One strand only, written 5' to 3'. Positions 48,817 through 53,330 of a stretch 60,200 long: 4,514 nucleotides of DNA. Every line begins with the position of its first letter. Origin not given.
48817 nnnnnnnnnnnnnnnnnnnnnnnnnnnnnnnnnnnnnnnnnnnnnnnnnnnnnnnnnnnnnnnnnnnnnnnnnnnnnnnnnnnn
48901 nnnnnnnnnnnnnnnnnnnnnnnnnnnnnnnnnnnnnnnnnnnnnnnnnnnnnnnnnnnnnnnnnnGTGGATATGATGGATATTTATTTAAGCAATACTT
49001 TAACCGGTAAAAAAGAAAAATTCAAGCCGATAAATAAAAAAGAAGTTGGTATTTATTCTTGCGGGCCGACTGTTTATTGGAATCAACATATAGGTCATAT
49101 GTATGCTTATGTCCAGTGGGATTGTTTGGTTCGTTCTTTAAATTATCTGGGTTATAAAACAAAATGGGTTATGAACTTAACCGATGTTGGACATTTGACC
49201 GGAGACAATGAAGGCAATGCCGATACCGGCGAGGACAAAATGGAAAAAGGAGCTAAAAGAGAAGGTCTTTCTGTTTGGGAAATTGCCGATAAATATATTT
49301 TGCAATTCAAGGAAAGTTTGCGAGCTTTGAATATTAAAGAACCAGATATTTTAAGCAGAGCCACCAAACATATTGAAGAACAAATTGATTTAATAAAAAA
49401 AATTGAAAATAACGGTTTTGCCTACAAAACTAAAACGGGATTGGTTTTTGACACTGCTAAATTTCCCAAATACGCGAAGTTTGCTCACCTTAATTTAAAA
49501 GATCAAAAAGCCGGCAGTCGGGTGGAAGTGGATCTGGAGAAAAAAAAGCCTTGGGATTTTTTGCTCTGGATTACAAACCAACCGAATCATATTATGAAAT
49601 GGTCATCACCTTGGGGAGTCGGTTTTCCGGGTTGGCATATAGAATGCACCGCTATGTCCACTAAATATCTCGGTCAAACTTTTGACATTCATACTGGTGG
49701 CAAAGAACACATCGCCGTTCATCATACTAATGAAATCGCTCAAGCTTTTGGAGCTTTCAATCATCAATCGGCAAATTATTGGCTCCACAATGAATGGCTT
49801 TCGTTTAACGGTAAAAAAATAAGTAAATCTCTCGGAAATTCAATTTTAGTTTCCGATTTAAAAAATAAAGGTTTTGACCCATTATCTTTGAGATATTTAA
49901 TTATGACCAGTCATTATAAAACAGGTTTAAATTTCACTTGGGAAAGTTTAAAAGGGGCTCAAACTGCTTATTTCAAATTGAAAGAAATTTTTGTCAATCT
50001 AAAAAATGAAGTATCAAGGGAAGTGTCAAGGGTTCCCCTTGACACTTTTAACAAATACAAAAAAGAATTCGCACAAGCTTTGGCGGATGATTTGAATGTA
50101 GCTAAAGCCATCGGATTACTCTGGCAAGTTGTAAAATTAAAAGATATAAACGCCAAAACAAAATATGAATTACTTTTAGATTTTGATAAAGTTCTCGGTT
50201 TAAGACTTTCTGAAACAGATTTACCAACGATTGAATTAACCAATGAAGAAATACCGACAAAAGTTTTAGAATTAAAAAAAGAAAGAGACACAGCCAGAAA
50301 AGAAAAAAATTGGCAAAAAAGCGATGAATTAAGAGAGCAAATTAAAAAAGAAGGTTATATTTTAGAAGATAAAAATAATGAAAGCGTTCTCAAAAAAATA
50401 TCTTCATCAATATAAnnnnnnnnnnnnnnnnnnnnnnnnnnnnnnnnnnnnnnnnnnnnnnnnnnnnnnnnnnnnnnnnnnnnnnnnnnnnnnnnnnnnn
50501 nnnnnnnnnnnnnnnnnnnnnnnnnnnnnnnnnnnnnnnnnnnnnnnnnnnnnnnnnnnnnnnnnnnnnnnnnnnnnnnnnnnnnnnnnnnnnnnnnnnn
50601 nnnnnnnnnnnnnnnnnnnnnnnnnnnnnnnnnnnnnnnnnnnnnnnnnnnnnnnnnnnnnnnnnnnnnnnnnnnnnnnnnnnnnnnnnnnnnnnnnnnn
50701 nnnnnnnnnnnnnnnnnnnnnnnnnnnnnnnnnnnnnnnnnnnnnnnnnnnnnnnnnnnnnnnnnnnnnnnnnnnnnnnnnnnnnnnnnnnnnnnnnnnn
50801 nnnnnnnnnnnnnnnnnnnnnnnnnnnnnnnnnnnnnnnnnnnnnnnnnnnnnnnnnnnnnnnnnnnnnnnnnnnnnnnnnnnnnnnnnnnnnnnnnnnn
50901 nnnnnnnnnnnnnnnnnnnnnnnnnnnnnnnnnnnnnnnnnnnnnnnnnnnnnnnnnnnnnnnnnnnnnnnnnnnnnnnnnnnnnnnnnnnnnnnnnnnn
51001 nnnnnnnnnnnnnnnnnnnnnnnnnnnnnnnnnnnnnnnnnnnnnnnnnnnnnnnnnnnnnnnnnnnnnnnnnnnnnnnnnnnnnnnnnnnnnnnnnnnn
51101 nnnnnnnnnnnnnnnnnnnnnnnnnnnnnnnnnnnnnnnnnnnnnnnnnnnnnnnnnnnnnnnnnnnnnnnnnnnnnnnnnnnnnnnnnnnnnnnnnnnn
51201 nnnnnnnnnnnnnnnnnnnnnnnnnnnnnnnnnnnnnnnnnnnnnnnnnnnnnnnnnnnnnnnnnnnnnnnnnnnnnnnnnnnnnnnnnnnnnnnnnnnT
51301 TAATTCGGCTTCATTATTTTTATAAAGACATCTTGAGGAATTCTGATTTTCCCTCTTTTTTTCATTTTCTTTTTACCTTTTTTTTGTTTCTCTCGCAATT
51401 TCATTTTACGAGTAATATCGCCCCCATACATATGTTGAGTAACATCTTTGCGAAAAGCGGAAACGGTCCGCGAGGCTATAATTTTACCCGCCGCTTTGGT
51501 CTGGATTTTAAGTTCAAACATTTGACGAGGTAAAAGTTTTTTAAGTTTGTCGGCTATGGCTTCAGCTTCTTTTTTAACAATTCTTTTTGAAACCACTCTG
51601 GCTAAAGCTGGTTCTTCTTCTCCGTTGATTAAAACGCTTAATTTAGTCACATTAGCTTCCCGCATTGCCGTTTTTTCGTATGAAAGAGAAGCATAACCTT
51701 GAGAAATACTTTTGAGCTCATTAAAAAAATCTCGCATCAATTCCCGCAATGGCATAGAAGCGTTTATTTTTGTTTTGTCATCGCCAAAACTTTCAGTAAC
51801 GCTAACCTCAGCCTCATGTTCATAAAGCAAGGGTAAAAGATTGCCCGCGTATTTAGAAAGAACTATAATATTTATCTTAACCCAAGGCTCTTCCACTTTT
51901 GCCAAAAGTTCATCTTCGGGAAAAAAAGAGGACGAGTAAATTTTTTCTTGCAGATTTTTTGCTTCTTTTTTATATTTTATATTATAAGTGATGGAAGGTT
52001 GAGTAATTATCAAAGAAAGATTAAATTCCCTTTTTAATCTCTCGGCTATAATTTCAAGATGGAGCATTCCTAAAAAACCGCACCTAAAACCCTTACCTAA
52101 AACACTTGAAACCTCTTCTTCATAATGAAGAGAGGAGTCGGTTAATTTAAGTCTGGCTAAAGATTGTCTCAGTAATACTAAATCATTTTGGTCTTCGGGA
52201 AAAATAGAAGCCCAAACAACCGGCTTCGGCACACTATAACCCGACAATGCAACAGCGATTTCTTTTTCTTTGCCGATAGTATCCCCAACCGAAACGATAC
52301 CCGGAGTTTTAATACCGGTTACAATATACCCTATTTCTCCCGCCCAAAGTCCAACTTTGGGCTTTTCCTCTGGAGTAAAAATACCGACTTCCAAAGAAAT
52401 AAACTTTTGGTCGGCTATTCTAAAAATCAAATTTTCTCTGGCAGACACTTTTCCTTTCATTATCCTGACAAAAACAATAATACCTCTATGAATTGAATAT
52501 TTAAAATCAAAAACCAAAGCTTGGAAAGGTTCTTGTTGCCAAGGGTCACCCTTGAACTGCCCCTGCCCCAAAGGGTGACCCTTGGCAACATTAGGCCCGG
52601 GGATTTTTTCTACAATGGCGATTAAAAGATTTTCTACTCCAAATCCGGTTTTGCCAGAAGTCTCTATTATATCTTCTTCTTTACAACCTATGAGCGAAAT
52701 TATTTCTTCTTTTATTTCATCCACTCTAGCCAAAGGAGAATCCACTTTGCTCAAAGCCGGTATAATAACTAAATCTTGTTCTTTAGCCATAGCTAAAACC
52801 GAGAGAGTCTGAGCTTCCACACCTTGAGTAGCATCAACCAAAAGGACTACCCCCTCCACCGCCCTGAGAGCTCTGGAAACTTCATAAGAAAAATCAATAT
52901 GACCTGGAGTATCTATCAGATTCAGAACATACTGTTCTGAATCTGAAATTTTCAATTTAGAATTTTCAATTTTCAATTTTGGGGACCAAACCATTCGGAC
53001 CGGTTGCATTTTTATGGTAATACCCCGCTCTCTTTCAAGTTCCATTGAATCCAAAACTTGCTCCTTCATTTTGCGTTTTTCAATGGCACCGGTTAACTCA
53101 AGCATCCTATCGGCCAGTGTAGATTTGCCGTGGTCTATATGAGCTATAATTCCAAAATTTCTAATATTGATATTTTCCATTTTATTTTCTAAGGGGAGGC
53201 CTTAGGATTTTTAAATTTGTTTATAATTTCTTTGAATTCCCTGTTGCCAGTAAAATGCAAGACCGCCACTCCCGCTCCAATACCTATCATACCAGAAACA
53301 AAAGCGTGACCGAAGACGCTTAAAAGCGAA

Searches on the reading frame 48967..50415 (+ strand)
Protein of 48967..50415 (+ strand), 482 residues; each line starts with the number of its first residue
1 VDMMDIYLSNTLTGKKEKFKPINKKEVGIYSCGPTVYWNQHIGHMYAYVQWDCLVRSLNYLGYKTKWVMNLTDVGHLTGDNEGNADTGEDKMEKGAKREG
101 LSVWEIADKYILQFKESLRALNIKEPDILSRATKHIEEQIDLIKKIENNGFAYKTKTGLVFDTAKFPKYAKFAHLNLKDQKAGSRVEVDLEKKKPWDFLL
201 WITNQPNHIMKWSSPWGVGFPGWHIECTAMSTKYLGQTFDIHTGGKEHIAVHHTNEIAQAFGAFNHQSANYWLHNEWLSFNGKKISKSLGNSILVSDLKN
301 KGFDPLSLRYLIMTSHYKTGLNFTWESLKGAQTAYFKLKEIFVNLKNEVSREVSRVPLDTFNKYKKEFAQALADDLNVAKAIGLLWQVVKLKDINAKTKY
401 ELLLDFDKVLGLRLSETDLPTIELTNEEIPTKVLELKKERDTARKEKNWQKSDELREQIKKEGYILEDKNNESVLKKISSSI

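Call 21: search_protein_families(library=pfam, proteins=[window:48967-50415:+], max_evalue=0.00001)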
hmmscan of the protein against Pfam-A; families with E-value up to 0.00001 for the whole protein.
window:48967-50415:+ (482 aa): 3 families
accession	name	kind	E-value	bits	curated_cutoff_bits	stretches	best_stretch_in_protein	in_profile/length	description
PF01406.26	tRNA-synt_1e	-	2.4e-89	300.1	27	1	19-332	2-300/301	tRNA synthetases class I (C) catalytic domain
PF09334.17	tRNA-synt_1g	-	2.4e-15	56.7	20.1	2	245-329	289-372/391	tRNA synthetases class I (M)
PF01921.24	tRNA-synt_1f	-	4.3e-07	29.6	27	0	240-348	236-345/360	tRNA synthetases class I (K)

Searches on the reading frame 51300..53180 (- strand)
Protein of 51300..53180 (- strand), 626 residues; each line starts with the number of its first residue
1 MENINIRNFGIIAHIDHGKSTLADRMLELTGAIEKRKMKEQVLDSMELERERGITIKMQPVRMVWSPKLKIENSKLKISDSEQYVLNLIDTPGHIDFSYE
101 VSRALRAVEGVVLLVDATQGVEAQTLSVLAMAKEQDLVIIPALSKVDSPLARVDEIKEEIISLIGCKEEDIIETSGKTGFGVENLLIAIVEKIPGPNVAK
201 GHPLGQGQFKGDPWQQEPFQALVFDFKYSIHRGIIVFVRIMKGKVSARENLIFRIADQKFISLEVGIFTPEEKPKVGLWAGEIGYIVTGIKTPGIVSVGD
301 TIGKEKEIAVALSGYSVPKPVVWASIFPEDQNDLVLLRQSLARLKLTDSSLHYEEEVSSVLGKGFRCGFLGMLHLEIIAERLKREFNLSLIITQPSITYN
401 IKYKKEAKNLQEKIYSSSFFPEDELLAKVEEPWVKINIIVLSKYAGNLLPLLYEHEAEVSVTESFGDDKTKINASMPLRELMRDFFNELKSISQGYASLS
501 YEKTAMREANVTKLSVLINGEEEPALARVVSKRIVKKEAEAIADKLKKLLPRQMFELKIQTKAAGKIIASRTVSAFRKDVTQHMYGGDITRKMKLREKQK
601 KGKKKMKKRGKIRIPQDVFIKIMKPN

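Call 21: search_protein_families(library=pfam, proteins=[window:51300-53180:-], max_evalue=0.00001)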
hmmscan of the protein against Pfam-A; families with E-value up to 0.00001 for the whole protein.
window:51300-53180:- (626 aa): 4 families
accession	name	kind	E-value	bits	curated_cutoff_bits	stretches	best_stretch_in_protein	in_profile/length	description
PF00009.33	GTP_EFTU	-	6.1e-53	179.7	26.5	1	5-194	2-187/188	Elongation factor Tu GTP binding domain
PF06421.17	LepA_C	-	5e-34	117.1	29.7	1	518-624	1-107/107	GTP-binding protein LepA C-terminus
PF00679.30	EFG_C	-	1.6e-14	54.1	27.9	1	429-511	2-83/89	Elongation factor G C-terminus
PF14492.12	EFG_III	-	4.4e-09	36.7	27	1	317-392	1-73/75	Elongation Factor G, domain III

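Call 39: find_related_loci(query=window:51300-53180:-, collection=genome_contigs, flank=500)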
Query window:51300-53180:- (626 aa) in genome_contigs; peptide patterns used: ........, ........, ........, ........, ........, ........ (x = any residue, [..] = any of these).
600 stretches matched a pattern (row limit reached: there are more); 575 encode a relative of the query (tblastn E <= 1e-3); the best 80 are kept; 80 distinct loci.
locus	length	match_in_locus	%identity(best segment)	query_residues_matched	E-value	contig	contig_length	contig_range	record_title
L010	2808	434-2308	66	5-626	0e+0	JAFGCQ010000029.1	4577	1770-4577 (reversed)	MAG: Candidatus Zambryskiibacteriota bacterium isolate Zod_Metabat.1126 k87_13176250, whole genome shotgun sequence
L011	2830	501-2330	66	5-625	0e+0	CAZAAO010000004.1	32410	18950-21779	MAG TPA_asm: uncultured Candidatus Saccharibacteria bacterium isolate SRP278252_co2_119 genome assembly, contig: NODE_26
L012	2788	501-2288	63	5-624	0e+0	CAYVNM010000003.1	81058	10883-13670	MAG TPA_asm: uncultured Candidatus Saccharibacteria bacterium isolate SRP278252_co2_282 genome assembly, contig: NODE_42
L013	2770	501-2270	62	5-624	0e+0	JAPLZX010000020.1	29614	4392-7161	MAG: Candidatus Zambryskiibacteriota bacterium isolate LacPavin_0419_WC90_MAG_35_8 LacPavin_0419_WC90_scaffold_297077, w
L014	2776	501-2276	62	5-626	0e+0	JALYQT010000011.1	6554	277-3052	MAG: bacterium isolate MDV bin70 SD1454-56_k127_1263647, whole genome shotgun sequence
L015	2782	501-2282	64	5-624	0e+0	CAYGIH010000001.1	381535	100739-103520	MAG TPA_asm: uncultured Candidatus Saccharibacteria bacterium isolate ERP113451_co1_359 genome assembly, contig: NODE_3_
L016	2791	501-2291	62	1-624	0e+0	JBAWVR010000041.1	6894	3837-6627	MAG: bacterium isolate ELA016 MAG016_41, whole genome shotgun sequence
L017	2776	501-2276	63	5-624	0e+0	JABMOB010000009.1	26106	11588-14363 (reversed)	MAG: Parcubacteria group bacterium isolate bin.649 k141_1961969, whole genome shotgun sequence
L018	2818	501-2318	60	6-624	0e+0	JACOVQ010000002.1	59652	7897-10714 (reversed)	MAG: Candidatus Zambryskibacteria bacterium isolate NC_groundwater_104_Ag_S-0.1um_44_1351 S_p1_S3_170907_scaffold_347828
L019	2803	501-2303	61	5-624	0e+0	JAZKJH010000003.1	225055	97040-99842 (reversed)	MAG: Patescibacteria group bacterium isolate ADI_DC_SW_02_SPN_11032020-bin097_1 DCSW02SPN_B097_1_000000000003, whole gen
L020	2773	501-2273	59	5-624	0e+0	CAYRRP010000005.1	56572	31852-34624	MAG TPA_asm: uncultured Candidatus Saccharibacteria bacterium isolate SRP292972_co1_99 genome assembly, contig: NODE_378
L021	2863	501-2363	57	4-624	0e+0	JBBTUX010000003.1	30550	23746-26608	MAG: Patescibacteria group bacterium isolate H41-bin038_1 H41_bin038_1_000000000003, whole genome shotgun sequence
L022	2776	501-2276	60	5-624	0e+0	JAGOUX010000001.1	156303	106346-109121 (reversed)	MAG: Candidatus Paceibacterota bacterium isolate Gw_Eff_bin_532 Gw_Eff_87_length_156303_cov_7.810848, whole genome shotg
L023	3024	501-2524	60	5-626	0e+0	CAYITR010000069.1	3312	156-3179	MAG TPA_asm: uncultured Candidatus Saccharibacteria bacterium isolate ERP119705_co7_426 genome assembly, contig: NODE_22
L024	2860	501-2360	59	1-624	0e+0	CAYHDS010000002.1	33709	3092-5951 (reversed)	MAG TPA_asm: uncultured Candidatus Saccharibacteria bacterium isolate ERP119705_co10_85 genome assembly, contig: NODE_10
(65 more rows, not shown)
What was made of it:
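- LepA is 66% identical to Zambryskibacteria and other Paceibacteria MAGs (call 39). Paceibacteria genomes span a wide GC range, judging from the numbers in MAG names in call 39 (for example FULL_51_21 and FULL_33_17).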
